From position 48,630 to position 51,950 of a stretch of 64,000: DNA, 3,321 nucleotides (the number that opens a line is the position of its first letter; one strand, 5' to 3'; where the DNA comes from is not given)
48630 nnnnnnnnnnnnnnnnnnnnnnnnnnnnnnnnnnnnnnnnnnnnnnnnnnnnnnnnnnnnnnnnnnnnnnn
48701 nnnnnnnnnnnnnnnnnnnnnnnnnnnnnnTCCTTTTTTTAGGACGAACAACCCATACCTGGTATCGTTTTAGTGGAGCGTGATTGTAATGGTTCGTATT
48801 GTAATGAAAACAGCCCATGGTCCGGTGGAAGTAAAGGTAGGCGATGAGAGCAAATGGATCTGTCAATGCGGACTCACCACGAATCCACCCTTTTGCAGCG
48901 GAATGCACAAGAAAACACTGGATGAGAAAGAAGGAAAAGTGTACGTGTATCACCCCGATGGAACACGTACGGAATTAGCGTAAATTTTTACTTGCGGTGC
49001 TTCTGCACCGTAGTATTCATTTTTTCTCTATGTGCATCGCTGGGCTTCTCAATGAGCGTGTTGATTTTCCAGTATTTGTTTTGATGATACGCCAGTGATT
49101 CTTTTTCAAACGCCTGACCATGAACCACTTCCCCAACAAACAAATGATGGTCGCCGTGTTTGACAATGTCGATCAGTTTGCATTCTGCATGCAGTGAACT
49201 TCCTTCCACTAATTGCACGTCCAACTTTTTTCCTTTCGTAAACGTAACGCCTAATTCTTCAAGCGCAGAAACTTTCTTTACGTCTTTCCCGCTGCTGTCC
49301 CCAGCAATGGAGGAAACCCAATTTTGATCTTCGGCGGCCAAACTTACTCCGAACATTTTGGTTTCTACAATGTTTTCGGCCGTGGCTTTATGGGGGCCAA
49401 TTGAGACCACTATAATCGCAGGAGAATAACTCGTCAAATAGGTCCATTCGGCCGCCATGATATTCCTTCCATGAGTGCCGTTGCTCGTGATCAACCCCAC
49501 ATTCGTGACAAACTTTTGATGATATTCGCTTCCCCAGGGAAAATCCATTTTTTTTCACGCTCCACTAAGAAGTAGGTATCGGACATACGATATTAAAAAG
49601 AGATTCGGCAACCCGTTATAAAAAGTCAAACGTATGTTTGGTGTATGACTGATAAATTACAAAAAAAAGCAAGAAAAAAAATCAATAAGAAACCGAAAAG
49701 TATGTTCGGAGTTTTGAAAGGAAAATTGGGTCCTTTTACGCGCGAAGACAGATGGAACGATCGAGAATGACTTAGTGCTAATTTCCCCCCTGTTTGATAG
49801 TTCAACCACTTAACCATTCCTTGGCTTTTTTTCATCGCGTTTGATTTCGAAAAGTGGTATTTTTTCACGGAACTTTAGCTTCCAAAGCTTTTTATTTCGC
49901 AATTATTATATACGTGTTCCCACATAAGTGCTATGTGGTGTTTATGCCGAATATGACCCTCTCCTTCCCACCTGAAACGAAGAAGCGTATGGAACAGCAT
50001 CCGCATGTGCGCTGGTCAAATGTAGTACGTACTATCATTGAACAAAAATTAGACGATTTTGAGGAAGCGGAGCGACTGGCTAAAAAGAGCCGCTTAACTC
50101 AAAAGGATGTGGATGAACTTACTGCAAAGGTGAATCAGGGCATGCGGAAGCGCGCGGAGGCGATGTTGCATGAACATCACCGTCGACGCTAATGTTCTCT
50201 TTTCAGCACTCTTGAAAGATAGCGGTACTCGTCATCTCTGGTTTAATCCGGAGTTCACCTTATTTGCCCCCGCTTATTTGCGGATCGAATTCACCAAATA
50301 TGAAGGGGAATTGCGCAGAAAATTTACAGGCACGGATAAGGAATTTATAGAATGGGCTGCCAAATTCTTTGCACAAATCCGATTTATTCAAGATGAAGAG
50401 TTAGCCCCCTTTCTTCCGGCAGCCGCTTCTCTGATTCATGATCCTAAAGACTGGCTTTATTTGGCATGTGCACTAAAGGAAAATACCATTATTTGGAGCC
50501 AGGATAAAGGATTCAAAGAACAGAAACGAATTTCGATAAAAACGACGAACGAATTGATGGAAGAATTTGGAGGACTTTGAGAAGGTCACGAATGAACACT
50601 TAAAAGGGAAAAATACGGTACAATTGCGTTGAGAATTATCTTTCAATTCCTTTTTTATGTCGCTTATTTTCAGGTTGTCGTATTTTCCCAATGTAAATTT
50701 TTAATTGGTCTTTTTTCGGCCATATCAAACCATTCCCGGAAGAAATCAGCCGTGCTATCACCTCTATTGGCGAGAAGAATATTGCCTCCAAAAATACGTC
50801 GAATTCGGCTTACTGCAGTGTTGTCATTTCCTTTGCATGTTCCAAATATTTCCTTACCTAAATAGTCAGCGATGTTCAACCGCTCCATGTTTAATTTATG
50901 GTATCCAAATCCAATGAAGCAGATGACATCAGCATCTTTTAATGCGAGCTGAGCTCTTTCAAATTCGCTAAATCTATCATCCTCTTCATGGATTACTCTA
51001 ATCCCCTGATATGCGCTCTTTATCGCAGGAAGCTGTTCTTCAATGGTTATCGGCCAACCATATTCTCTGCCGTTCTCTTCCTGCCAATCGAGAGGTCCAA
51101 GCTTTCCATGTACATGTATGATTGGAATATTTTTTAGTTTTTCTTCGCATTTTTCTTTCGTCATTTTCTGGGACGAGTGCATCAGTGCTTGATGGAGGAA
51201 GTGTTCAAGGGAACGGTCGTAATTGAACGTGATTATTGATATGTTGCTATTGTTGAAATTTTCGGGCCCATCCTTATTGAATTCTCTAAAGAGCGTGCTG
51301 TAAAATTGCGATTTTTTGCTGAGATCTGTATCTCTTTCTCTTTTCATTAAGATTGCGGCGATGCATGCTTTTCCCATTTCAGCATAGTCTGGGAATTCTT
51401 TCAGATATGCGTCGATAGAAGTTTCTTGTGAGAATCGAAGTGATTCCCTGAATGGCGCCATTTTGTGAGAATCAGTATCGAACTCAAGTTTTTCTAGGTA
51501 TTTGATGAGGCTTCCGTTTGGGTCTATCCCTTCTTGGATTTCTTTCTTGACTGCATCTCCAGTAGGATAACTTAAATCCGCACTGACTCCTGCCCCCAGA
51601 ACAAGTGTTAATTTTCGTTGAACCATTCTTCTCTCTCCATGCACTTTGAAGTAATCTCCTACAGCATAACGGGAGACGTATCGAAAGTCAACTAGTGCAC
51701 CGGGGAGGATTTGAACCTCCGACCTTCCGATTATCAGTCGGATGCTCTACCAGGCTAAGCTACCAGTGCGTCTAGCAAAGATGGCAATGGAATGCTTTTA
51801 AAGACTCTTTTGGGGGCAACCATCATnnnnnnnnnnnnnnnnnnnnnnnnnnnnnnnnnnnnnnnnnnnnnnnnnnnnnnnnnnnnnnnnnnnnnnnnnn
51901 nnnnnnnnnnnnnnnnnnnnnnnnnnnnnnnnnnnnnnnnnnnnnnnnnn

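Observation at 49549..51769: tRNA-Ile-adjacent islet: stand-alone SIR2_2-like protein, VapBC pair and a 395-bp AT-rich spacer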

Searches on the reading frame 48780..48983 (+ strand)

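Call 4: search_protein_families(library=pfam, proteins=[window:48780-48983:+], max_evalue=0.01)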
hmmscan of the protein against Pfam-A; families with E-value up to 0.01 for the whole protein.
window:48780-48983:+ (67 aa): 1 family
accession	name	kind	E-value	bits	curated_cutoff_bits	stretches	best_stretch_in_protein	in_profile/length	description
PF09360.15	zf-CDGSH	-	1.6e-07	31.9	29.5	1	15-44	19-48/48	Iron-binding zinc finger CDGSH type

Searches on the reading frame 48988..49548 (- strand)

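Call 4: search_protein_families(library=pfam, proteins=[window:48988-49548:-], max_evalue=0.01)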
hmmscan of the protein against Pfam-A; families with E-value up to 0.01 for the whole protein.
window:48988-49548:- (186 aa): 1 family
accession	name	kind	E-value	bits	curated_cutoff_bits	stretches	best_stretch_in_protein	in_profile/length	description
PF01613.24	Flavin_Reduct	-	1.2e-26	94.1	27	1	12-160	3-150/153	Flavin reductase like domain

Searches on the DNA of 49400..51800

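Call 90: search_rna_families(source=window, start=49400, end=51800, threshold=evalue, max_evalue=1)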
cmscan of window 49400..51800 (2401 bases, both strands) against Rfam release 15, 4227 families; matches with E-value up to 1: 2.
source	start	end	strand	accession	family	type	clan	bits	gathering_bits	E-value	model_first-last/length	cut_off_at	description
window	51696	51769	-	RF00005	tRNA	Gene; tRNA;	CL00001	73.2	29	1.6e-15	1-71/71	no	tRNA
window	51695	51769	+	RF04354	Plastid-ycf2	Cis-reg;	-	31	65.7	0.00073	1-75/75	no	Plastid-ycf2 5UTR RNA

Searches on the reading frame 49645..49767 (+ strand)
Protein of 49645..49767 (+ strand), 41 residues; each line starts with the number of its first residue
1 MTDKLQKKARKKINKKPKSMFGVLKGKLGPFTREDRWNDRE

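Call 43: search_protein_families(library=pfam, proteins=[window:49645-49767:+], max_evalue=1)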
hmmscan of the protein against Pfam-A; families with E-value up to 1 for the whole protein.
seq(41 aa): 3 families
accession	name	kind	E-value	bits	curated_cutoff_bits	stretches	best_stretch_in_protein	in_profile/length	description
PF10047.15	DUF2281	-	0.13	13.3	26.5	1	5-33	24-52/64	Protein of unknown function (DUF2281)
PF17841.6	Bep_C_terminal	-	0.16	12.7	29.5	1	6-40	45-78/97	BID domain of Bartonella effector protein (Bep)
PF04997.17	RNA_pol_Rpb1_1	-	0.35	10.6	39.7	1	6-31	283-308/312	RNA polymerase Rpb1, domain 1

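Call 44: search_protein_families(library=ncbifam, proteins=[window:49645-49767:+], max_evalue=1)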
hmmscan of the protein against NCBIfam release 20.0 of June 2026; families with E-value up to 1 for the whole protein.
seq(41 aa): 1 family
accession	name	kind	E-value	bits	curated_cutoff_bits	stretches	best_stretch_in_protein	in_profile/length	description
NF050009.1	TA_VapB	equivalog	0.028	15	60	1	3-28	21-48/65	type II toxin-antitoxin system VapB family antitoxin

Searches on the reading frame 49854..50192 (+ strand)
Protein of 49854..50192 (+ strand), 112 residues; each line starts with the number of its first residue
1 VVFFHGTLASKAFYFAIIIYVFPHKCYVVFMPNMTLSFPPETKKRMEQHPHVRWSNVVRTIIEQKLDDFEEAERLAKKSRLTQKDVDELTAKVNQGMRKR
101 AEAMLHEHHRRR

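Call 4: search_protein_families(library=pfam, proteins=[window:49854-50192:+], max_evalue=0.01)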
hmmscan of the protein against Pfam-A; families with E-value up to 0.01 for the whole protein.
window:49854-50192:+ (112 aa): 1 family
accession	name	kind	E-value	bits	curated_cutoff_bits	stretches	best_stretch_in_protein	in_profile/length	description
PF07224.18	Chlorophyllase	-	0.0035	16.6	26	1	1-52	45-95/301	Chlorophyllase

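Call 5: search_protein_families(library=padloc, proteins=[window:49854-50192:+], max_evalue=0.01)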
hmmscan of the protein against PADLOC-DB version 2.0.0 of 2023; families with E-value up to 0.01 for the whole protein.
window:49854-50192:+ (112 aa): 2 families
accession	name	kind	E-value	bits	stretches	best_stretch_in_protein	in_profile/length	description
PDLC03023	MTase_I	-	0.0054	13.1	1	44-85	134-175/716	Type I methyltransferase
PDLC04086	SIR2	-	0.0075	13.6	1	31-106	38-112/361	-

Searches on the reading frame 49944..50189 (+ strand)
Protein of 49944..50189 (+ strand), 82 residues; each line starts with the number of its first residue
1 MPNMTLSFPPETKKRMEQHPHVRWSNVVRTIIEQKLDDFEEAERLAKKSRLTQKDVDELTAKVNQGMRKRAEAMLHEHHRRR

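Call 43: search_protein_families(library=pfam, proteins=[window:49944-50189:+], max_evalue=1)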
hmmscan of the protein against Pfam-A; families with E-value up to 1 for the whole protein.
seq(82 aa): 1 family
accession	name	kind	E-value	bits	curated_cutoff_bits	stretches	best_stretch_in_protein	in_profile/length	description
PF05822.18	UMPH-1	-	0.054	13.5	23.7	1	38-80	62-104/246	Pyrimidine 5'-nucleotidase (UMPH-1)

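Call 44: search_protein_families(library=ncbifam, proteins=[window:49944-50189:+], max_evalue=1)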
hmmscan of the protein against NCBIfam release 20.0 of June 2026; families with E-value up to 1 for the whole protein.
seq(82 aa): 7 families
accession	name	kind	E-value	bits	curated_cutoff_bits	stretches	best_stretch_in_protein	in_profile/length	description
NF050799.1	TA_anti_VapB_Sulfo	equivalog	1.5e-05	25.4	60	1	9-54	7-51/69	type II toxin-antitoxin system VapB family antitoxin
TIGR01730.1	RND_mfp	subfamily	0.0095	14.9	94.9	1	32-78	80-128/322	efflux RND transporter periplasmic adaptor subunit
NF005399.0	PRK06946.1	subfamily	0.02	14.1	343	1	3-53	50-100/294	lipid A biosynthesis lauroyl acyltransferase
TIGR03779.1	Bac_Flav_CT_M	equivalog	0.032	13.5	172.45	1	11-71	108-167/410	conjugative transposon protein TraM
NF008478.1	PRK11377.1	equivalog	0.034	13.2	520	1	19-79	260-321/473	dihydroxyacetone kinase phosphoryl donor subunit DhaM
NF005889.0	PRK07850.1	equivalog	0.039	13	515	1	37-65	146-174/387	steroid 3-ketoacyl-CoA thiolase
TIGR01930.1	AcCoA-C-Actrans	subfamily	0.098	11.6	240.55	1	18-69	131-182/385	acetyl-CoA C-acyltransferase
